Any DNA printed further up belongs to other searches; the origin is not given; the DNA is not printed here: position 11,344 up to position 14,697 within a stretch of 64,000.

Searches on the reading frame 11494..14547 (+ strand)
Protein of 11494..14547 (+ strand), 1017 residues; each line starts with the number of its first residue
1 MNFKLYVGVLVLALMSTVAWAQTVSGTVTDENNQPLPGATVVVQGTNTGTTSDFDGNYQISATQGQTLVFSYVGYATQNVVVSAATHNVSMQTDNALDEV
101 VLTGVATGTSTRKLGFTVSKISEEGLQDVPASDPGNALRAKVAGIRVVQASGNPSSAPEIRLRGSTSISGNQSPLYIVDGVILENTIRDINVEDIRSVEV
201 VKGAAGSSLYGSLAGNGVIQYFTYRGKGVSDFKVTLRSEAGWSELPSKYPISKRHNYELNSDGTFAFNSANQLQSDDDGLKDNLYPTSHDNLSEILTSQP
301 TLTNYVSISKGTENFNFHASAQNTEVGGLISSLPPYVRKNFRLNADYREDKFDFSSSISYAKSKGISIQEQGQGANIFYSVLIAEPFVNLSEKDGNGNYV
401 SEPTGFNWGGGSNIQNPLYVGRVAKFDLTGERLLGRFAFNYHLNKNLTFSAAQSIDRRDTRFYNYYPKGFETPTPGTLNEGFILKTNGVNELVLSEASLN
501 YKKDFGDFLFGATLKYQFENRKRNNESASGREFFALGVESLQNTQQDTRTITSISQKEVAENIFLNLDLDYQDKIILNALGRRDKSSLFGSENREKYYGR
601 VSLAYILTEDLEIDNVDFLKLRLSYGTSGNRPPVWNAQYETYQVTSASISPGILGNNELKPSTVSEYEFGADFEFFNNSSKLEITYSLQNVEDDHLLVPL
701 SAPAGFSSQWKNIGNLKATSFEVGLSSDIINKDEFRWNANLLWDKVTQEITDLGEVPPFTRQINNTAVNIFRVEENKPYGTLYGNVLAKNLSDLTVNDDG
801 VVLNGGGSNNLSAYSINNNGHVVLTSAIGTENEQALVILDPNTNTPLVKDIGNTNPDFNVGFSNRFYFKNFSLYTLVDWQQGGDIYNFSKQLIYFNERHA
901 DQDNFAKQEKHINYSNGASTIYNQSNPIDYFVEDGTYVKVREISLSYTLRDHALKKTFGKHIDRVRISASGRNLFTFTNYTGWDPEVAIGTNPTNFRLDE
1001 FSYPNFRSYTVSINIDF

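Call 86: search_protein_families(library=pfam, proteins=[window:11494-14547:+], max_evalue=0.00001)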
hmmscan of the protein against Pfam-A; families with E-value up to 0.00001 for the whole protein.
window:11494-14547:+ (1017 aa): 3 families
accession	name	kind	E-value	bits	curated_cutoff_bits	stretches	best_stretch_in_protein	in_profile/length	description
PF13715.12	CarbopepD_reg_2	-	9.4e-20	70.9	32.2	1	24-101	1-87/88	CarboxypepD_reg-like domain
PF07715.20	Plug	-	5.8e-16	59.4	23.9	1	112-218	3-107/107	TonB-dependent Receptor Plug Domain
PF13620.12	CarboxypepD_reg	-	4.4e-13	49.8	32.3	1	23-84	1-71/82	Carboxypeptidase regulatory-like domain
